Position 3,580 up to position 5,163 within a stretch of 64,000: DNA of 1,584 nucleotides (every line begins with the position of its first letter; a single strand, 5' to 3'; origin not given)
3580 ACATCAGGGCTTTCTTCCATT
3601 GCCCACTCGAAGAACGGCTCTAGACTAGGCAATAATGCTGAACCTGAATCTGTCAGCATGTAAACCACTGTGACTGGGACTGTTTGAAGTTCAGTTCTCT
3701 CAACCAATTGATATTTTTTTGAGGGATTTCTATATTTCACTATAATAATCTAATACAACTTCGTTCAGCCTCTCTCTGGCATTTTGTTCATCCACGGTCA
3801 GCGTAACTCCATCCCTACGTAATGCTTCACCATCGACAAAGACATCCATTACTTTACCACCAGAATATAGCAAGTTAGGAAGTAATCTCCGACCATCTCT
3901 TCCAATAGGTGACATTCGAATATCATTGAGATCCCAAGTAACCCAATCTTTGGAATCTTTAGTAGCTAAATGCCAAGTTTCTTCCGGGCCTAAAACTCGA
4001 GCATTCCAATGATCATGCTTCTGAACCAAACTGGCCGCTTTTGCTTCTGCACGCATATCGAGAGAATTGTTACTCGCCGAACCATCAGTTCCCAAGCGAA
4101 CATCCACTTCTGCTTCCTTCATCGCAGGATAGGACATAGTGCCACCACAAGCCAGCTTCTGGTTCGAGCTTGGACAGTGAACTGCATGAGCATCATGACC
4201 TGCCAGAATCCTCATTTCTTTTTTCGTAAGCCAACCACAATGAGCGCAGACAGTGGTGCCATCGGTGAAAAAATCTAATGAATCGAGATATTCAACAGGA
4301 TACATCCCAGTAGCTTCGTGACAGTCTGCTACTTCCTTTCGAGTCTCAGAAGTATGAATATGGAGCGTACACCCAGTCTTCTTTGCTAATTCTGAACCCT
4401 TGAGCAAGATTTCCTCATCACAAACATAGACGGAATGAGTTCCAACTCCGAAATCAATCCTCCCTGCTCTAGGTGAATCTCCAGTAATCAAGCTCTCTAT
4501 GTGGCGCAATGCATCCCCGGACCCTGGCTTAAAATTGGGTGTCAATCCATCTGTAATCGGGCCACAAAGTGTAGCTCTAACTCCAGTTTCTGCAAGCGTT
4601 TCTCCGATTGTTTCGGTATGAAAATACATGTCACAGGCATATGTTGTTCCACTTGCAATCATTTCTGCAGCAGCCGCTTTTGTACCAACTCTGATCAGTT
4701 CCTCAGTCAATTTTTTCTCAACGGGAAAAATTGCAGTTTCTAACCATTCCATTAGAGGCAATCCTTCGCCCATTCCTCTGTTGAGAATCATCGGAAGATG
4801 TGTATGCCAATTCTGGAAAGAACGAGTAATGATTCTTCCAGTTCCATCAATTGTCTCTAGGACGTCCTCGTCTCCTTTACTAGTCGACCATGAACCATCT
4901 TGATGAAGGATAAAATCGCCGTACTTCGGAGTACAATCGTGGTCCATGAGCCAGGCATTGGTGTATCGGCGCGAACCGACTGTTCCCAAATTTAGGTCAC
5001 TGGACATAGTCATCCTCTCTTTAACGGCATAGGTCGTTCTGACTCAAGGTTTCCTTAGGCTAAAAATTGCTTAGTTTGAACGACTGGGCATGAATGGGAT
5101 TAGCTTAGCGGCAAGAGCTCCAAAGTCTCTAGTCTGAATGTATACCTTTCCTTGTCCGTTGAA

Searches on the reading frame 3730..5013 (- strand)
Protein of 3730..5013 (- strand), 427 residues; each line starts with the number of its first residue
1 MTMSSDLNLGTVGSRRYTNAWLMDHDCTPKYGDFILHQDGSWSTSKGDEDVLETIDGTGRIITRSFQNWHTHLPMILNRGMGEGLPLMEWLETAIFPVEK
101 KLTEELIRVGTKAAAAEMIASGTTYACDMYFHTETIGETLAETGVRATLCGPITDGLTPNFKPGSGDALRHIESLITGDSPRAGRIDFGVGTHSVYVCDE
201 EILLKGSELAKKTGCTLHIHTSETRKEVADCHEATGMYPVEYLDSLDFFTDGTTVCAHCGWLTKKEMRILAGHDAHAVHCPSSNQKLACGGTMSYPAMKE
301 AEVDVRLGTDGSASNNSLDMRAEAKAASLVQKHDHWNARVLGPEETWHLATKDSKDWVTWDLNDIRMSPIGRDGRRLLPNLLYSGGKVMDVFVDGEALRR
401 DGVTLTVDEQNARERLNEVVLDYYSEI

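Call 72: search_protein_families(library=pfam, proteins=[window:3730-5013:-], max_evalue=0.00001)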
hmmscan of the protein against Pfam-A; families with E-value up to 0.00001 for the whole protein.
window:3730-5013:- (427 aa): 1 family
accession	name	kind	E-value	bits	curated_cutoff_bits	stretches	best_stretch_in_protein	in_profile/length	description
PF01979.26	Amidohydro_1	-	6.1e-40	137.9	25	1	66-351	6-291/345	Amidohydrolase family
